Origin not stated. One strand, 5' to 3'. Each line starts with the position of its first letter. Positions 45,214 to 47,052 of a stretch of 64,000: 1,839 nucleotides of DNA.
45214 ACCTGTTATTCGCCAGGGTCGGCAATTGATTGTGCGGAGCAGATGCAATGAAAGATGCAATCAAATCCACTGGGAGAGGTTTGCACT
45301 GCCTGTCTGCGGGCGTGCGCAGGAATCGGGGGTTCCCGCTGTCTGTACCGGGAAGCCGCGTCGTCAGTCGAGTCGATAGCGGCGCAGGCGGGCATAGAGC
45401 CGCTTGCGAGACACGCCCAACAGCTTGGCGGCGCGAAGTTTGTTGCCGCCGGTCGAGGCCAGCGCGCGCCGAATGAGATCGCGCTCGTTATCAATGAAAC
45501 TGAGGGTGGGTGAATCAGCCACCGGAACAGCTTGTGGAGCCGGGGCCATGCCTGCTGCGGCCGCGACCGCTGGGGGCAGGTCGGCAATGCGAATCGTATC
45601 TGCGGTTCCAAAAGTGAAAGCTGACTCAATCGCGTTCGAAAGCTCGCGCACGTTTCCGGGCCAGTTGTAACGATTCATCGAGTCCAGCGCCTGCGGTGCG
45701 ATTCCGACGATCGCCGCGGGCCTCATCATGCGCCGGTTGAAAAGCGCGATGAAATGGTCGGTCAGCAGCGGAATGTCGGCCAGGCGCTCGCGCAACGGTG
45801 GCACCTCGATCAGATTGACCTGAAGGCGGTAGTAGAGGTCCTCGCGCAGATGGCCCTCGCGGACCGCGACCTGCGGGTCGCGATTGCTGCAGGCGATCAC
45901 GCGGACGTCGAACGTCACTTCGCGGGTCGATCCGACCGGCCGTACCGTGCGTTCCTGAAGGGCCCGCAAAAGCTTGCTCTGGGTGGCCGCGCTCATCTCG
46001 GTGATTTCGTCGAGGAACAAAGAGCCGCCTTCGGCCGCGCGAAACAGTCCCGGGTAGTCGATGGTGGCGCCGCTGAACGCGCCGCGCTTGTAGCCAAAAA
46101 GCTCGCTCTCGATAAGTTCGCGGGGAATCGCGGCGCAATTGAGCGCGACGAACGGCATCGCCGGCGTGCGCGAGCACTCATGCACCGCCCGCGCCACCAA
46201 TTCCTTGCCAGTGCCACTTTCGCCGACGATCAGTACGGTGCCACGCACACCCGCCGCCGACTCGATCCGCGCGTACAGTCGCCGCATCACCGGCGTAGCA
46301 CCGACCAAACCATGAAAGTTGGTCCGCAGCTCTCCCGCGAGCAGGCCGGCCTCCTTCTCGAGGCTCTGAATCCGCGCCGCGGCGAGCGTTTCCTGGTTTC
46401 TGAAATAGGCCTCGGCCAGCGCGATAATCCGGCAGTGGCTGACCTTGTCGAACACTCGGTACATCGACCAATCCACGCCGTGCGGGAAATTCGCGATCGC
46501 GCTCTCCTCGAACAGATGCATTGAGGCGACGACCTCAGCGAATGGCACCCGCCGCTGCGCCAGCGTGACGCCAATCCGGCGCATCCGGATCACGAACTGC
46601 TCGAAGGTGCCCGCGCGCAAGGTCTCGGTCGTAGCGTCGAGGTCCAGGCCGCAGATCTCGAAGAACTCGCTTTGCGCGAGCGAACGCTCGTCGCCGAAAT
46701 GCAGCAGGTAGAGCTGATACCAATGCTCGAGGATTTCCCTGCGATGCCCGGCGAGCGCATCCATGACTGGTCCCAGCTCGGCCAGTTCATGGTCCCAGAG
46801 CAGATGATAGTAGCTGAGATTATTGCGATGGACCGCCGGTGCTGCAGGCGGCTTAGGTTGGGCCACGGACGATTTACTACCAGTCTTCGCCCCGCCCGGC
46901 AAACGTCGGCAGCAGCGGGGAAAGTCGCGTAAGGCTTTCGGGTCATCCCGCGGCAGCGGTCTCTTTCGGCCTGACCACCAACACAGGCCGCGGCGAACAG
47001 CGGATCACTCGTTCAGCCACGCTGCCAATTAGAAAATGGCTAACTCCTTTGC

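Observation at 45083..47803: Three sigma54 promoter matches with a shared upstream CAATTG motif around one EBP: a candidate regulon joining a DosR-like stress set to a periplasmic redox operon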

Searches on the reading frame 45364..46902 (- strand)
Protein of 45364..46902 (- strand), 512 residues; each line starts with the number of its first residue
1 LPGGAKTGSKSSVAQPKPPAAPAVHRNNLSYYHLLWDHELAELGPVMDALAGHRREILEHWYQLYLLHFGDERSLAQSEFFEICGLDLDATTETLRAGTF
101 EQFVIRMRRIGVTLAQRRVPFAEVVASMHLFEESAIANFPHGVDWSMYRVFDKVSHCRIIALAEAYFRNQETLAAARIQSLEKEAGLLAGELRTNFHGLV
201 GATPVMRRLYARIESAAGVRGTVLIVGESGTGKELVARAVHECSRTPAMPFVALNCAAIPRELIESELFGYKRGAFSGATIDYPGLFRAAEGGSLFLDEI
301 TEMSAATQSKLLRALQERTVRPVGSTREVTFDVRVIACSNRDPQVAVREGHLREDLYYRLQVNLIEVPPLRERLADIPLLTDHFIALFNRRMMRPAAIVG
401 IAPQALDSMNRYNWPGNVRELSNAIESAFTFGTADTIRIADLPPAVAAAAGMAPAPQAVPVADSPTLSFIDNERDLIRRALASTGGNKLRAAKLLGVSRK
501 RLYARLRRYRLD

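Call 3: search_protein_families(library=pfam, proteins=[window:45364-46902:-], max_evalue=0.01)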
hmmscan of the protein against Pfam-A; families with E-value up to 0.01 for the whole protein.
window:45364-46902:- (512 aa): 10 families
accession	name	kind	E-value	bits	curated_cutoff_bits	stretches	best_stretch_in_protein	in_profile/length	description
PF00158.32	Sigma54_activat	-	1.3e-62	210.9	20.2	1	199-364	1-166/168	Sigma-54 interaction domain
PF25601.1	AAA_lid_14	-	4.6e-22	78.1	27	1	371-452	1-80/87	AAA+ ATPase lid domain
PF14532.12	Sigma54_activ_2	-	2.8e-20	73.4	25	1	200-370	1-138/138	Sigma-54 interaction domain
PF02954.25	HTH_8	-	5.2e-11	42.5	22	1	473-509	6-42/42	Bacterial regulatory protein, Fis family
PF07728.20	AAA_5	-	2.7e-09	37.6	22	1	223-347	2-126/139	AAA domain (dynein-related subfamily)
PF01078.27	Mg_chelatase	-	8.4e-06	25.8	20.3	1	278-337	93-152/207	Magnesium chelatase, subunit ChlI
PF07726.17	AAA_3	-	0.00036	20.9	27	1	223-340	2-111/131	ATPase family associated with various cellular activities (AAA)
PF00004.35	AAA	-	0.00041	21.2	21.2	1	223-341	1-110/131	ATPase family associated with various cellular activities (AAA)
PF13191.12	AAA_16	-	0.001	20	32.6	1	205-302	8-85/167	AAA ATPase domain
PF20030.5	bpMoxR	-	0.0015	18.1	27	1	220-344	31-149/205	MoxR domain in the MoxR-vWA-beta-propeller ternary systems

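Call 8: find_homologous_proteins(query=window:45364-46776:-)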
Query window:45364-46776:- (470 aa): 8000 proteins with E <= 0.001 among 8000 candidates; the best 120 are listed.
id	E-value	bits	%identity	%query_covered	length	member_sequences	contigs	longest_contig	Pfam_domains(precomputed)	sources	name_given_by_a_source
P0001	0.0e+0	1029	100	99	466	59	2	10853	PF00158.33,PF25601.2,PF02954.26,PF14532.13,PF07728.21,PF01078.28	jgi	-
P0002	1.0e-267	906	88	100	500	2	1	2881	PF00158.33,PF25601.2,PF02954.26,PF14532.13,PF07728.21,PF01078.28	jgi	jgi:transcriptional regulator with PAS, ATPase and Fis domain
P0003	6.4e-267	904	87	100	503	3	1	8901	PF00158.33,PF25601.2,PF02954.26,PF14532.13,PF07728.21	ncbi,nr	ncbi:MAG TPA: sigma 54-interacting transcriptional regulator [Candidatus Binataceae bacterium]|nr:si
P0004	6.7e-267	903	87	100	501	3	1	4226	PF00158.33,PF25601.2,PF02954.26,PF14532.13,PF07728.21,PF01078.28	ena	-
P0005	2.8e-264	895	87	100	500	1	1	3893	PF00158.33,PF25601.2,PF02954.26,PF14532.13,PF07728.21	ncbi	-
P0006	2.7e-262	888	86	100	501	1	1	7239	PF20030.6,PF00158.33,PF25601.2,PF02954.26,PF14532.13,PF07728.21,PF01078.28,PF13191.13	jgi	jgi:transcriptional regulator with PAS, ATPase and Fis domain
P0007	8.1e-260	880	86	100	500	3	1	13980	PF00158.33,PF25601.2,PF02954.26,PF14532.13,PF07728.21,PF01078.28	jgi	jgi:two-component system response regulator AtoC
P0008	4.6e-259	878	85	97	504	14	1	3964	PF00158.33,PF25601.2,PF02954.26,PF07726.18,PF14532.13,PF07728.21,PF01078.28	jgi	jgi:two-component system, NtrC family, response regulator AtoC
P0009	6.8e-255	864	84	97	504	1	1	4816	PF00158.33,PF25601.2,PF02954.26,PF14532.13,PF07728.21,PF01078.28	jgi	jgi:transcriptional regulator with PAS, ATPase and Fis domain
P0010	2.4e-254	862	84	100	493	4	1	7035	PF00158.33,PF25601.2,PF02954.26,PF14532.13,PF07728.21,PF01078.28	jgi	jgi:two-component system response regulator AtoC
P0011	7.9e-254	860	84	100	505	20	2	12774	PF00158.33,PF25601.2,PF02954.26,PF14532.13,PF07728.21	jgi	jgi:two-component system, NtrC family, response regulator AtoC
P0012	2.2e-251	852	83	100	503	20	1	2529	PF00158.33,PF25601.2,PF02954.26,PF14532.13,PF07728.21,PF01078.28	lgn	-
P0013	5.7e-250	848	82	100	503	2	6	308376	PF00158.33,PF25601.2,PF02954.26,PF14532.13,PF07728.21,PF01078.28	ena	-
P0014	2.3e-247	839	82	100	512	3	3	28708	PF00158.33,PF25601.2,PF02954.26,PF14532.13,PF07728.21,PF01078.28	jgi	-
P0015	2.7e-237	806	77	99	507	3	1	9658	PF00158.33,PF25601.2,PF02954.26,PF07726.18,PF00004.36,PF14532.13,PF07728.21,PF01078.28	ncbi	-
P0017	1.9e-227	773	74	100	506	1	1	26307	PF00158.33,PF25601.2,PF02954.26,PF07726.18,PF00004.36,PF14532.13,PF07728.21,PF01078.28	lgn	-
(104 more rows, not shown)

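Call 9: find_related_loci(query=window:45364-46776:-, collection=genome_contigs, flank=10000)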
Query window:45364-46776:- (470 aa) in genome_contigs; peptide patterns used: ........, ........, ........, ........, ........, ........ (x = any residue, [..] = any of these).
599 stretches matched a pattern (row limit reached: there are more); 596 encode a relative of the query (tblastn E <= 1e-3); the best 80 are kept; 80 distinct loci.
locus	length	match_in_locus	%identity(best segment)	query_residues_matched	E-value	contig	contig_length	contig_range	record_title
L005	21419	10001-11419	84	1-469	0e+0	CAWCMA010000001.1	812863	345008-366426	MAG: uncultured delta proteobacterium isolate MFD05502.bin.1.141 genome assembly, contig: contig_14824, whole genome sho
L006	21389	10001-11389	62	4-470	0e+0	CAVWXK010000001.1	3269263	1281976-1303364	MAG: uncultured proteobacterium isolate MFD03726.bin.2.8 genome assembly, contig: contig_15707, whole genome shotgun seq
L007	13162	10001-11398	62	1-470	0e+0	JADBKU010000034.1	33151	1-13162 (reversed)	MAG: bacterium isolate Bu91 bin.91_contig34, whole genome shotgun sequence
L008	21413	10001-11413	60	1-469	0e+0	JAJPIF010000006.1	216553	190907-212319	MAG: Proteobacteria bacterium isolate Centralia_MAG_278 k107_29290570, whole genome shotgun sequence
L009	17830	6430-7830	58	4-470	6e-180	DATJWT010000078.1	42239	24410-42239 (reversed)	MAG TPA_asm: Candidatus Binataceae bacterium isolate SMAG_U15106 k141_1354237, whole genome shotgun sequence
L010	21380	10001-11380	60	7-469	2e-179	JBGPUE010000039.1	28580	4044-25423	MAG: Candidatus Binataceae bacterium isolate OBJ1_062018_110_50 k141_2016492_length_28580_cov_15.6716, whole genome shot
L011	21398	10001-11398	55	3-470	1e-166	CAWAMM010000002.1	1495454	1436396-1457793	MAG: uncultured delta proteobacterium isolate MFD01716.bin.1.24 genome assembly, contig: contig_26437, whole genome shot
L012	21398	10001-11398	54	3-470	4e-165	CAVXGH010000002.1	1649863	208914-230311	MAG: uncultured delta proteobacterium isolate MFD05512.bin.1.184 genome assembly, contig: contig_15614, whole genome sho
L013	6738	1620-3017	55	4-470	6e-161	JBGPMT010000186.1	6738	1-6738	MAG: Candidatus Binataceae bacterium isolate OBJ_0618_7090110_231 k141_12036724_length_6738_cov_12.3623, whole genome sh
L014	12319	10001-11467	48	1-470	2e-133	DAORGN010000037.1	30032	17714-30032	MAG TPA_asm: Pseudomonadota bacterium isolate AMR_MDS_0801 NODE_572_length_30032_cov_6.088901, whole genome shotgun sequ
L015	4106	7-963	62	149-469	8e-124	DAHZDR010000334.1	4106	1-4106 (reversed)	MAG TPA_asm: Deltaproteobacteria bacterium isolate clean4766 k141_927800, whole genome shotgun sequence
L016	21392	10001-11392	52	4-469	2e-152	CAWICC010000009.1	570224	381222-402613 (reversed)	MAG: uncultured delta proteobacterium isolate MFD09495.bin.2.82 genome assembly, contig: contig_8334, whole genome shotg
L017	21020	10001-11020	47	125-464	6e-91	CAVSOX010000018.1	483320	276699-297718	MAG: uncultured delta proteobacterium isolate MFD01476.bin.2.15 genome assembly, contig: contig_18676, whole genome shot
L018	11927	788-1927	42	90-469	4e-89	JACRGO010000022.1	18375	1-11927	MAG: Nitrospinota bacterium isolate NC_groundwater_1753_Pr3_B-0.1um_50_18 SR-2_scaffold_141_399602, whole genome shotgun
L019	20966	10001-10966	47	139-464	3e-87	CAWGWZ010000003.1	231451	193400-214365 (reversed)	MAG: uncultured delta proteobacterium isolate MFD04408.bin.3.38 genome assembly, contig: contig_12450, whole genome shot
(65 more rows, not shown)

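Call 10: find_related_loci(query=window:45364-46776:-, collection=metagenome_contigs, flank=10000)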
Query window:45364-46776:- (470 aa) in metagenome_contigs; peptide patterns used: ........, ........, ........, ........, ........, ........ (x = any residue, [..] = any of these).
599 stretches matched a pattern (row limit reached: there are more); 594 encode a relative of the query (tblastn E <= 1e-3); the best 80 are kept; 80 distinct loci.
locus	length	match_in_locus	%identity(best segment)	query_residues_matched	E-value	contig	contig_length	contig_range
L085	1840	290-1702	87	1-470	0e+0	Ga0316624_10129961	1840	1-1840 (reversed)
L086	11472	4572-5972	60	1-469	0e+0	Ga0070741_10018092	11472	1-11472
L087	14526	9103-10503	60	1-469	0e+0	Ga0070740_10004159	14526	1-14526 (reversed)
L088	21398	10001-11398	57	1-469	3e-171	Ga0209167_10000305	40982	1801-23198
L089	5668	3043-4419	56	5-467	8e-173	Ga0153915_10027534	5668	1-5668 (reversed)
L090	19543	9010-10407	55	3-470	8e-167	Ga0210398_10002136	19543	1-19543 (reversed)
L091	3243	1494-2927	54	3-469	4e-172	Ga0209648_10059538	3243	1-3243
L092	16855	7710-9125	55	1-470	3e-161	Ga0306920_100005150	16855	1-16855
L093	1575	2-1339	57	22-469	1e-175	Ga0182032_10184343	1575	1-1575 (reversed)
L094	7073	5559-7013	53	1-470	1e-156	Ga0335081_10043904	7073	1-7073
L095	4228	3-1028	64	125-470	3e-149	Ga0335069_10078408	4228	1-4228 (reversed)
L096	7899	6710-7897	56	1-394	4e-144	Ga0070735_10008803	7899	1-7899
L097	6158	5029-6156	59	4-374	7e-142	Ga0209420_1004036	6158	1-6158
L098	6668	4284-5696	49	1-470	4e-141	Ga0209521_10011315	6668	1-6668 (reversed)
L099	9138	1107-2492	50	13-469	1e-137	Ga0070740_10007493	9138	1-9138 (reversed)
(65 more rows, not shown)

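Call 15: find_encoding_contigs(protein=P0013, flank=10000, max_places=2)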
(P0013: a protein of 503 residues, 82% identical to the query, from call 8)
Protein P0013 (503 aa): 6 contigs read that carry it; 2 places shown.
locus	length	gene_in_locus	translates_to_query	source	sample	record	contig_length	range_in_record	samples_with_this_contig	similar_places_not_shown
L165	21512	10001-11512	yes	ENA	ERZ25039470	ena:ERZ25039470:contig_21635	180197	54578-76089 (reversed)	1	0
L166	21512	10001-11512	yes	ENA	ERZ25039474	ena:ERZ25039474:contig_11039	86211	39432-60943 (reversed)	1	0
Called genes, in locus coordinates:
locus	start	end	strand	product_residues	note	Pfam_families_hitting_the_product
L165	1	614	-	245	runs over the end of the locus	PF07859:Abhydrolase_3 (weak)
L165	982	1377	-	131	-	PF00903:Glyoxalase (weak)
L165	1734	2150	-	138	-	-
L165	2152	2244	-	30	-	-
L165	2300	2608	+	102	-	-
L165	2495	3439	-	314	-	PF05235:CHAD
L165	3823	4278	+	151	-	PF00582:Usp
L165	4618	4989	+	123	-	-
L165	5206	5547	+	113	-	-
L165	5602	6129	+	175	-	PF01527:HTH_Tnp_1 (weak), PF13384:HTH_23, PF13518:HTH_28 (weak), PF01381:HTH_3 (faint), PF13551:HTH_29, PF13565:HTH_32, PF13592:HTH_33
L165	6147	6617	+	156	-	PF13358:DDE_3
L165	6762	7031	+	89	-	-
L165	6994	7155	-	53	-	-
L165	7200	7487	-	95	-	-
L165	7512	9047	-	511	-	-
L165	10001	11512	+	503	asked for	PF00158:Sigma54_activat, PF01078:Mg_chelatase (faint), PF14532:Sigma54_activ_2, PF07728:AAA_5, PF25601:AAA_lid_14, PF02954:HTH_8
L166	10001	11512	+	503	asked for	PF00158:Sigma54_activat, PF01078:Mg_chelatase (faint), PF14532:Sigma54_activ_2, PF07728:AAA_5, PF25601:AAA_lid_14, PF02954:HTH_8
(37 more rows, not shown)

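Call 16: find_encoding_contigs(protein=P0014, flank=10000, max_places=2)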
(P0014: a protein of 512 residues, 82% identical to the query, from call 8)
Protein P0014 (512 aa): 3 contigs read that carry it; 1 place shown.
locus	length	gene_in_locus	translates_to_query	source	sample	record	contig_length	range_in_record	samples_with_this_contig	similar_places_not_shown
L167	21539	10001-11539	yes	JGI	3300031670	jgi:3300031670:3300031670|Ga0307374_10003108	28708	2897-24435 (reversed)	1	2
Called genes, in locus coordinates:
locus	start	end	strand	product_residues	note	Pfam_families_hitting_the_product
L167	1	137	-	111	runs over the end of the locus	PF08765:Mor (faint), PF13384:HTH_23 (weak)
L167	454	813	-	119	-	PF08299:Bac_DnaA_C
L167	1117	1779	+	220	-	PF01381:HTH_3, PF14549:P22_Cro (weak), PF00717:Peptidase_S24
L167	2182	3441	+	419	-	PF01757:Acyl_transf_3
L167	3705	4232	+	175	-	PF02975:Me-amine-dh_L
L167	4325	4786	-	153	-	-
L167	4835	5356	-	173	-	-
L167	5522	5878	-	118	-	PF13442:Cytochrome_CBB3, PF00034:Cytochrom_C (weak)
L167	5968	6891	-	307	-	PF07731:Cu-oxidase_2 (faint), PF07732:Cu-oxidase_3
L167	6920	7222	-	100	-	PF00034:Cytochrom_C (faint), PF13442:Cytochrome_CBB3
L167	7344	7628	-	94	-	-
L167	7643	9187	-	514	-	-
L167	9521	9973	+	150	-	PF00582:Usp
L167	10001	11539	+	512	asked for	PF00158:Sigma54_activat, PF01078:Mg_chelatase (faint), PF14532:Sigma54_activ_2, PF07728:AAA_5, PF25601:AAA_lid_14, PF02954:HTH_8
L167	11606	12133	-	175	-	-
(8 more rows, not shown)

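Call 17: find_encoding_contigs(protein=P0017, flank=10000, max_places=2)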
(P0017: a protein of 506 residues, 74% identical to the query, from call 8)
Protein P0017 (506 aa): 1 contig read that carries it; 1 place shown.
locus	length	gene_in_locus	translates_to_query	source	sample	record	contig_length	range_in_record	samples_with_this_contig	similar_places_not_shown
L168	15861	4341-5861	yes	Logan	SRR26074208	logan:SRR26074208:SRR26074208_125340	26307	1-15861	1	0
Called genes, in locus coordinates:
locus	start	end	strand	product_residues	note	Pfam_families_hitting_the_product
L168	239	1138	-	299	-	PF07732:Cu-oxidase_3, PF07731:Cu-oxidase_2 (weak)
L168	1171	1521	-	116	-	PF00034:Cytochrom_C (weak), PF13442:Cytochrome_CBB3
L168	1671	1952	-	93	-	-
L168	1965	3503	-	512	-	-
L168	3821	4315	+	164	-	PF00582:Usp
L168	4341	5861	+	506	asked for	PF00158:Sigma54_activat, PF01078:Mg_chelatase (faint), PF14532:Sigma54_activ_2, PF00004:AAA (weak), PF07726:AAA_3 (weak), PF07728:AAA_5, PF25601:AAA_lid_14, PF02954:HTH_8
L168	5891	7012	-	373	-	PF04909:Amidohydro_2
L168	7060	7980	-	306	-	PF00296:Bac_luciferase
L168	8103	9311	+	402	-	PF00561:Abhydrolase_1, PF12146:Hydrolase_4 (weak)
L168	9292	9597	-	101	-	-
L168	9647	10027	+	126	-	PF05597:Phasin (weak)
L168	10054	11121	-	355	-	PF02374:ArsA_ATPase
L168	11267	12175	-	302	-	PF01656:CbiA, PF02374:ArsA_ATPase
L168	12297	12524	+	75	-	PF16256:DUF4911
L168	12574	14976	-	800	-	PF09137:Glucodextran_N, PF00723:Glyco_hydro_15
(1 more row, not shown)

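Call 18: find_encoding_contigs(protein=P0007, flank=10000, max_places=2)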
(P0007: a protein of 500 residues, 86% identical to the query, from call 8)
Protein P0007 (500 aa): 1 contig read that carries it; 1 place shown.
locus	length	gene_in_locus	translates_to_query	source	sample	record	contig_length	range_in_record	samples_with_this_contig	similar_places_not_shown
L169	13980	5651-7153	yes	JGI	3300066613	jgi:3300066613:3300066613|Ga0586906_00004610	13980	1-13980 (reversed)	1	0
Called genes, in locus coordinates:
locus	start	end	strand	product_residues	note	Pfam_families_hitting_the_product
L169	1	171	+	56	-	?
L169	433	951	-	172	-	-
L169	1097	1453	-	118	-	PF13442:Cytochrome_CBB3, PF00034:Cytochrom_C (weak)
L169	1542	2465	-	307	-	PF07731:Cu-oxidase_2 (faint), PF07732:Cu-oxidase_3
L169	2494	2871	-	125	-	PF00034:Cytochrom_C (weak), PF13442:Cytochrome_CBB3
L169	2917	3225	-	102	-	-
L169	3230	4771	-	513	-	-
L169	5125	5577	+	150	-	PF00582:Usp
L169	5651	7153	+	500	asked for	PF00158:Sigma54_activat, PF14532:Sigma54_activ_2, PF01078:Mg_chelatase (faint), PF07728:AAA_5, PF25601:AAA_lid_14, PF02954:HTH_8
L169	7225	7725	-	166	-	PF00571:CBS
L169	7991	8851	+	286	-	PF00582:Usp, PF00571:CBS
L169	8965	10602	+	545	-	PF13191:AAA_16 (weak), PF06414:Zeta_toxin (weak), PF13207:AAA_17 (weak), PF13238:AAA_18 (weak), PF13671:AAA_33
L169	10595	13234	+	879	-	PF00690:Cation_ATPase_N, PF00122:E1-E2_ATPase, PF00702:Hydrolase, PF13246:Cation_ATPase, PF00689:Cation_ATPase_C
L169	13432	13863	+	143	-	PF10025:DUF2267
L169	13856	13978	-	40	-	?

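Call 28: search_protein_families(library=ncbifam, proteins=[window:45364-46866:-], max_evalue=0.001)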
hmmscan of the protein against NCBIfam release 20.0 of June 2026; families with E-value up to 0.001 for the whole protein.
window:45364-46866:- (500 aa): 29 families (the best 25 are shown)
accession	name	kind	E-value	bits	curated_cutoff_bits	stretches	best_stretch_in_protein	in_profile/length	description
NF008469.0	PRK11361.1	equivalog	2.1e-91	306.9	714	1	163-500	119-457/461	acetoacetate metabolism transcriptional regulator AtoC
TIGR01817.1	nifA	equivalog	1.2e-88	298.2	528.85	1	169-427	180-435/534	nif-specific transcriptional activator NifA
NF007689.0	PRK10365.1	equivalog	3.9e-88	296.2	760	1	157-496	113-441/441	sigma-54-dependent response regulator transcription factor ZraR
NF041552.1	TF_PrdR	equivalog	2.5e-87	293.5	795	1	162-497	247-576/577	sigma-54 dependent transcriptional regulator PrdR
TIGR01818.1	ntrC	equivalog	1.3e-85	287.9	558.6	1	180-495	129-461/463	nitrogen regulation protein NR(I)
TIGR02915.1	PEP_resp_reg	equivalog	2.4e-85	287.1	502.6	1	163-499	116-444/445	PEP-CTERM-box response regulator transcription factor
NF038308.1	RNA_repair_RtcR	equivalog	3.2e-85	287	650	1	179-498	174-517/530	RNA repair transcriptional activator RtcR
NF003451.0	PRK05022.1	equivalog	1.2e-84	284.9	476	1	136-497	140-508/512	nitric oxide reductase transcriptional regulator NorR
NF050807.1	TransRegFlbDCaul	equivalog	6.3e-81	272.5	750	1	185-498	118-439/454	sigma-54-dependent transcriptional regulator FlbD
NF041946.1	LuxO_transreg_Vib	equivalog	7.9e-78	262.3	800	1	180-497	128-460/463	quorum-sensing sigma-54 dependent transcriptional regulator LuxO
TIGR02329.1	propionate_PrpR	equivalog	3.1e-75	253.8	499.2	1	179-495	206-525/526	propionate catabolism operon regulatory protein PrpR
NF011695.0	PRK15115.1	equivalog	7.1e-75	252.5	763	1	186-500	136-439/445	two-component system response regulator GlrR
NF041906.1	V4R_TF_MobR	exception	1.7e-73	248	999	1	187-497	234-544/544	phenol degradation transcriptional regulator MobR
NF011953.0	PRK15424.1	equivalog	7.7e-71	239.3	703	1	162-496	194-533/538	propionate catabolism operon regulatory protein PrpR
TIGR02974.1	phageshock_pspF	equivalog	2.6e-70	237.3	443.55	1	188-417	2-230/336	phage shock protein operon transcriptional activator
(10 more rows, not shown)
